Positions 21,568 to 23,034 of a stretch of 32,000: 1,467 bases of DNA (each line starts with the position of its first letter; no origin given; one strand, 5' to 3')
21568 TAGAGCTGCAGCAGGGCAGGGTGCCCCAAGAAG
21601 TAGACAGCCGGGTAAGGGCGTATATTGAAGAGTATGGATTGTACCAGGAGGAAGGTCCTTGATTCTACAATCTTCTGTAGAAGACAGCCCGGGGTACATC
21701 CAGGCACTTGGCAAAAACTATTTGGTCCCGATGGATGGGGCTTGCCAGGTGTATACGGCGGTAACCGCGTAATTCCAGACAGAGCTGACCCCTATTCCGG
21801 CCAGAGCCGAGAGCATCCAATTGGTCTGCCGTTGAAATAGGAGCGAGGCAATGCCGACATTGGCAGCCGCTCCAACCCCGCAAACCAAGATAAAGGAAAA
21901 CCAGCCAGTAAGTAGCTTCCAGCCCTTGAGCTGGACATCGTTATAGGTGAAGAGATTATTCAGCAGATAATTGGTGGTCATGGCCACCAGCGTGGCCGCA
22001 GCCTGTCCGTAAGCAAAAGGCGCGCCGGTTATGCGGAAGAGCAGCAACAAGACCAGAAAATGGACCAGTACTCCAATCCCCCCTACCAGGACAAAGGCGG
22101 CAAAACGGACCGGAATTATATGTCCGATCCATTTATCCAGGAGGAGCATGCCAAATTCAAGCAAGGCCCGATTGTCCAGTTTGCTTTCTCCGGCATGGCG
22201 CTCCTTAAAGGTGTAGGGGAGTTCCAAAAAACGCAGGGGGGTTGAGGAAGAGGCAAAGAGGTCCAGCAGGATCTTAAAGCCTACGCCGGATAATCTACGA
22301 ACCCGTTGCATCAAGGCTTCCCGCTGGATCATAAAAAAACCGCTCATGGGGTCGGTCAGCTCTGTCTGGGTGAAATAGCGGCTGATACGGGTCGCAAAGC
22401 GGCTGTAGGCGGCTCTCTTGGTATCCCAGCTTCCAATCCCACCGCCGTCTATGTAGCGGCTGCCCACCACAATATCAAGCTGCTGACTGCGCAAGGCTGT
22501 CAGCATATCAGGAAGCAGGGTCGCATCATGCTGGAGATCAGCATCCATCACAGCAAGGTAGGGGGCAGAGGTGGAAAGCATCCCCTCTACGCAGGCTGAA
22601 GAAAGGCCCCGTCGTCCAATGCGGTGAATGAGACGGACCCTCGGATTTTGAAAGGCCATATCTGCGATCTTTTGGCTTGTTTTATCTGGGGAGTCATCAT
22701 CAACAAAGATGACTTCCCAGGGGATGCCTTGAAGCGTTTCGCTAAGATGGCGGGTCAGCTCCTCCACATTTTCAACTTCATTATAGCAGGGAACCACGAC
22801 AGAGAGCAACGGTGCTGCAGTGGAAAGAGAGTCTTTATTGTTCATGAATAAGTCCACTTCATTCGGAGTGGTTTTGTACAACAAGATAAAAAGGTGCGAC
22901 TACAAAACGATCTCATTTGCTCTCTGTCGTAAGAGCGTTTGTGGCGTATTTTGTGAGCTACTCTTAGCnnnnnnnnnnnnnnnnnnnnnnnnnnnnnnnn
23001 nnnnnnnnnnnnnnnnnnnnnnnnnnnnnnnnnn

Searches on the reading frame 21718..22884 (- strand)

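Call 39: search_protein_families(library=pfam, proteins=[window:21718-22884:-], max_evalue=0.00001)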
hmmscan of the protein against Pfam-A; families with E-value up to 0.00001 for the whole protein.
window:21718-22884:- (388 aa): 3 families
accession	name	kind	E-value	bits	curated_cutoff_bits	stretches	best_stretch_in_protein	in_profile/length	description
PF00535.33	Glycos_transf_2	-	3.2e-32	112.2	23.3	1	28-192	1-165/168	Glycosyl transferase family 2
PF04138.20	GtrA_DPMS_TM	-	3.1e-19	69.7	26.1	1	264-380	2-117/117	GtrA/DPMS, transmembrane domain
PF13641.12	Glyco_tranf_2_3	-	8.4e-07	29.7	27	1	27-203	3-182/230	Glycosyltransferase like family 2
